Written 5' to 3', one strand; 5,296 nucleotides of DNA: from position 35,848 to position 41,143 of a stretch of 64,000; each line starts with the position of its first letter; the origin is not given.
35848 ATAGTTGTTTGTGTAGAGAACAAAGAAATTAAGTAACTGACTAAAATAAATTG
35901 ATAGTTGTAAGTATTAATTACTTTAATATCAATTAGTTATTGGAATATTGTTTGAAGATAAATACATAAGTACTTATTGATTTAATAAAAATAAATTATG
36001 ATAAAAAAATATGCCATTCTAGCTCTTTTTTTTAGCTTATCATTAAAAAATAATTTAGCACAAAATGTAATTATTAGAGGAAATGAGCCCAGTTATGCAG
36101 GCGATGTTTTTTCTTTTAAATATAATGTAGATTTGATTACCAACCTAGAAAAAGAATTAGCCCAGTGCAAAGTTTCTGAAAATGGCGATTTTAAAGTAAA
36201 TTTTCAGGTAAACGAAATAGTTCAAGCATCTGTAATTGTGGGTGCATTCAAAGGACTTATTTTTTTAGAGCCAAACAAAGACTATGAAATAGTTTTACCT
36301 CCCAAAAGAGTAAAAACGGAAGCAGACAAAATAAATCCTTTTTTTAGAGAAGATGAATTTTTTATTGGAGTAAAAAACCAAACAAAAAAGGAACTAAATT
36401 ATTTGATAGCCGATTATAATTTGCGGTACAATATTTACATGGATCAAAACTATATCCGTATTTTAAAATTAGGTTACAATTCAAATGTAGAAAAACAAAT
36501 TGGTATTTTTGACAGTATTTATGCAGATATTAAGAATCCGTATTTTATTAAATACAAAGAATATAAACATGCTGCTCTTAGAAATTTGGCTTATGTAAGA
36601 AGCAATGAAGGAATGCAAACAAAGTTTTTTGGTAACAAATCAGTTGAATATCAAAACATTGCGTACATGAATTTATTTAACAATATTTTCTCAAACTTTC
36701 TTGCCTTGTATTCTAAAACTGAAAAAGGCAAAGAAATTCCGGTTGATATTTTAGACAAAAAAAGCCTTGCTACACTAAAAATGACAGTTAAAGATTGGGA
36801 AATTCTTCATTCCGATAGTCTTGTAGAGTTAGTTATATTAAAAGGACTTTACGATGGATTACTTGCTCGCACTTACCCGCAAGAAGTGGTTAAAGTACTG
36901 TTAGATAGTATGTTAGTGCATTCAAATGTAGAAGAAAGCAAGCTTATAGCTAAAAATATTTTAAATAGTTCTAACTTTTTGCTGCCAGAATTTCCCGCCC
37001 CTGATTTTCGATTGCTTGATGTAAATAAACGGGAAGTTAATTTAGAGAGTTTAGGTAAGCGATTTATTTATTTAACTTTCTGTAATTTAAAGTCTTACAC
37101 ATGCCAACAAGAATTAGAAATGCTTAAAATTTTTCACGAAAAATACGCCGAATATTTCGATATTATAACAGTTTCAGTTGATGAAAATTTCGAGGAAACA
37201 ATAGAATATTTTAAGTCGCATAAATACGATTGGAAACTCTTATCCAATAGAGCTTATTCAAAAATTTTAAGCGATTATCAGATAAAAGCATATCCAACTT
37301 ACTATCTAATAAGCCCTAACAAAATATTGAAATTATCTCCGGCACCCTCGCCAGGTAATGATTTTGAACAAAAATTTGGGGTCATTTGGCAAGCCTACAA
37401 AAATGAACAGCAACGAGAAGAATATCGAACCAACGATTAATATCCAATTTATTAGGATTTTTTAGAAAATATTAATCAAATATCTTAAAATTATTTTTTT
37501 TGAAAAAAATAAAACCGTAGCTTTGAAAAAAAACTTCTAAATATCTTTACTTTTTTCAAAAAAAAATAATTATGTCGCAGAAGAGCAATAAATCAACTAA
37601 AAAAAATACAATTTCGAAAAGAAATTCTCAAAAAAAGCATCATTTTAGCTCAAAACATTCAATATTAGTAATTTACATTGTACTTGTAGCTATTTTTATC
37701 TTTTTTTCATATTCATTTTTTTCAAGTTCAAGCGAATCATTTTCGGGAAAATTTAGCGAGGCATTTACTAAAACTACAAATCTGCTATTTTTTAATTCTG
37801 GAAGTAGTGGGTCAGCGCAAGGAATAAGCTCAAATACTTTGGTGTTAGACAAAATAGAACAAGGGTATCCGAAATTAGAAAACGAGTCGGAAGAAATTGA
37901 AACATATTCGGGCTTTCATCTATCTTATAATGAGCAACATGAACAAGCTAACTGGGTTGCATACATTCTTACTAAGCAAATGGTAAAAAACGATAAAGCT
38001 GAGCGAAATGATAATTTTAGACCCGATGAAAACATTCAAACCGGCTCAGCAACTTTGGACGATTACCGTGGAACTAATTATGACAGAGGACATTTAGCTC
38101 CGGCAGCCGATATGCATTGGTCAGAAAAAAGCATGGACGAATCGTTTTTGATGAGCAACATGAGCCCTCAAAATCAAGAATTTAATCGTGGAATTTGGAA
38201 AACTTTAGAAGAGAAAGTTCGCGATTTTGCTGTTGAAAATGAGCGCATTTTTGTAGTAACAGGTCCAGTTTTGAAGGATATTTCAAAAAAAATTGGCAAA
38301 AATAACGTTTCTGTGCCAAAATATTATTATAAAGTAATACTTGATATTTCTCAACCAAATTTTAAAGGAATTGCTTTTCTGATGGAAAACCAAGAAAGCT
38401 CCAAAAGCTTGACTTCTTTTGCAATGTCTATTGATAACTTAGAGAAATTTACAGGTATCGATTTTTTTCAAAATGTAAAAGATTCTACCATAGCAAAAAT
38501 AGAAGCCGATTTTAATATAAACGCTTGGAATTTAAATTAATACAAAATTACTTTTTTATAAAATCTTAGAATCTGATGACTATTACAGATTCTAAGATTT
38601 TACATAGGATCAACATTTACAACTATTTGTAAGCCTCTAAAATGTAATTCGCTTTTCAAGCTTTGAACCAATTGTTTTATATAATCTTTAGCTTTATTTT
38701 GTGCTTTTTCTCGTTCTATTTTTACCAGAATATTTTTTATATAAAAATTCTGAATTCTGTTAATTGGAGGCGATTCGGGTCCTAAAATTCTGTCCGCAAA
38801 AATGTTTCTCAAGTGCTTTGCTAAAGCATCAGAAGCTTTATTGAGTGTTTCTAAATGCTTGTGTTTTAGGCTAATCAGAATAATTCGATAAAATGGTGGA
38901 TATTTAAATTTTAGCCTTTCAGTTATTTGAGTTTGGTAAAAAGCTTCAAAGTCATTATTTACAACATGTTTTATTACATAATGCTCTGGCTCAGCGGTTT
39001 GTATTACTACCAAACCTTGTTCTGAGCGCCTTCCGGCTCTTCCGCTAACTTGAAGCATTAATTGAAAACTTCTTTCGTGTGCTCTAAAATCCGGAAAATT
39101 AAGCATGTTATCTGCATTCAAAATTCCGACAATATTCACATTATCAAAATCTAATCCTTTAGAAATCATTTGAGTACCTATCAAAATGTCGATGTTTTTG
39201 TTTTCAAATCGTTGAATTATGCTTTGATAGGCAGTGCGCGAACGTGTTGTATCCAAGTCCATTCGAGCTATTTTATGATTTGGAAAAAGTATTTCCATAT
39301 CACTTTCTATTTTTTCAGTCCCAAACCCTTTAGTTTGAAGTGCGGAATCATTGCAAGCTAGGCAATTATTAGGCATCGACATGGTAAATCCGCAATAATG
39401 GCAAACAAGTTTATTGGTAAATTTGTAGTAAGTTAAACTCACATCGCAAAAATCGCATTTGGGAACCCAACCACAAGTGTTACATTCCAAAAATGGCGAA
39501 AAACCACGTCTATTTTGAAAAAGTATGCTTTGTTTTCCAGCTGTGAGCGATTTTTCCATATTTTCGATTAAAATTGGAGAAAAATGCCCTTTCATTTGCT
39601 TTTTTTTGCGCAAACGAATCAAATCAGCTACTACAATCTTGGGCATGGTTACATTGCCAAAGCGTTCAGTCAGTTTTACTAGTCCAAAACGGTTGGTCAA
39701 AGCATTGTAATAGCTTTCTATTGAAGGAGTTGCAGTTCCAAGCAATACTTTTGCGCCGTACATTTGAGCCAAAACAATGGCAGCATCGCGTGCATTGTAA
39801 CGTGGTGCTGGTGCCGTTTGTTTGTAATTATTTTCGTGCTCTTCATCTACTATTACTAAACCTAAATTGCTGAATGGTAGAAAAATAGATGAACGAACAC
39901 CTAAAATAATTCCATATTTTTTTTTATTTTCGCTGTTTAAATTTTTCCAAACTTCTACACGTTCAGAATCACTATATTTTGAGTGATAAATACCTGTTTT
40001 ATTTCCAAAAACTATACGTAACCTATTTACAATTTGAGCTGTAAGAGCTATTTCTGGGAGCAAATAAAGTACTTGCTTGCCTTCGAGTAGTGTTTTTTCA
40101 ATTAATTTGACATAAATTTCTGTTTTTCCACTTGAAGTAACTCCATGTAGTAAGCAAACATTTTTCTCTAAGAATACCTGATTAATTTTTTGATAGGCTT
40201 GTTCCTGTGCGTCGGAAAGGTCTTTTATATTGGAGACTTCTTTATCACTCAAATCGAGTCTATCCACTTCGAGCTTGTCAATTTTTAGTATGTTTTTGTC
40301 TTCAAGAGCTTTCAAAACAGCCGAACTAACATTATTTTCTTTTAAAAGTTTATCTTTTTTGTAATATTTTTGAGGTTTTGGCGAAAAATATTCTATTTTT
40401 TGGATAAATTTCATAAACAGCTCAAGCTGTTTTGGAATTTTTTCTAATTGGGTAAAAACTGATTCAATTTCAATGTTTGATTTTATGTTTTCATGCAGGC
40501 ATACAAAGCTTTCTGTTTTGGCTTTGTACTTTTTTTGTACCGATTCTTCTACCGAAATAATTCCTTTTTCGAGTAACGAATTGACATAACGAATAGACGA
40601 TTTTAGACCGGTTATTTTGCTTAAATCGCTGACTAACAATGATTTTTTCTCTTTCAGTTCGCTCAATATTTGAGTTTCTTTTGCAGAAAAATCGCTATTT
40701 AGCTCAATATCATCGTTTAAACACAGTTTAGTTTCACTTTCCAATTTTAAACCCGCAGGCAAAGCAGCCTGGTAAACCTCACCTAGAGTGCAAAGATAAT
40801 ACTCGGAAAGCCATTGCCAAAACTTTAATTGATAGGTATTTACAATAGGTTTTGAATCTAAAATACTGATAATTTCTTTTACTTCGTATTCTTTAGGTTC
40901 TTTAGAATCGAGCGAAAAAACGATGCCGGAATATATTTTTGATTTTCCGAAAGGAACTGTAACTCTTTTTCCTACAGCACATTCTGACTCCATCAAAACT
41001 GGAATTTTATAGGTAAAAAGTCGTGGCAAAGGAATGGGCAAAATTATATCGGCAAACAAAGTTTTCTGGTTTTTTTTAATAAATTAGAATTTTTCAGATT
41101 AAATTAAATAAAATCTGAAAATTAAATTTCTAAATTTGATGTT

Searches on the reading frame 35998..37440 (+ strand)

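Call 58: search_protein_families(library=pfam, proteins=[window:35998-37440:+], max_evalue=0.00001)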
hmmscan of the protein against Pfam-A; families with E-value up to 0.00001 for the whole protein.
window:35998-37440:+ (480 aa): 2 families
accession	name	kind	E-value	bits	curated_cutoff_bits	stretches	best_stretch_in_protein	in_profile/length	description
PF00578.27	AhpC-TSA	-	6.6e-11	42.7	26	1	333-445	4-122/124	AhpC/TSA family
PF13905.12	Thioredoxin_8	-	1.6e-08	35.2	27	1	357-442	4-92/94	Thioredoxin-like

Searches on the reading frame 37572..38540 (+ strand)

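Call 58: search_protein_families(library=pfam, proteins=[window:37572-38540:+], max_evalue=0.00001)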
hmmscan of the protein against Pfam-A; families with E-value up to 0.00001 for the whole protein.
window:37572-38540:+ (322 aa): 1 family
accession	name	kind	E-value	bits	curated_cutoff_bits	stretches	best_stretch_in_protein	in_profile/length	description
PF01223.29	Endonuclease_NS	-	2.6e-59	201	23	1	104-304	13-222/223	DNA/RNA non-specific endonuclease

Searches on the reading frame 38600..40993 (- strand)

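Call 58: search_protein_families(library=pfam, proteins=[window:38600-40993:-], max_evalue=0.00001)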
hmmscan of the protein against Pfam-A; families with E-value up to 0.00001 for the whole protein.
window:38600-40993:- (797 aa): 6 families
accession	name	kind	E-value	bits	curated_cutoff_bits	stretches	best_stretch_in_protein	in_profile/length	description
PF17764.6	PriA_3primeBD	-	9.2e-23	80.4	22.7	1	4-79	21-96/96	3'DNA-binding domain (3'BD)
PF00270.35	DEAD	-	1.1e-17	64.7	26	1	262-426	3-162/167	DEAD/DEAH box helicase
PF04851.21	ResIII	-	5.2e-14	52.9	22.5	1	258-424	3-163/164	Type III restriction enzyme, res subunit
PF18074.6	PriA_C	-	4.2e-13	50.4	26.9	1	700-796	1-95/95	Primosomal protein N C-terminal domain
PF00271.37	Helicase_C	-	6.3e-13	49.4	23.5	1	562-656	28-109/110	Helicase conserved C-terminal domain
PF18319.7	Zn_ribbon_PriA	-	2.2e-11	43.9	26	1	513-538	1-26/27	PriA DNA helicase Cys-rich region (CRR) domain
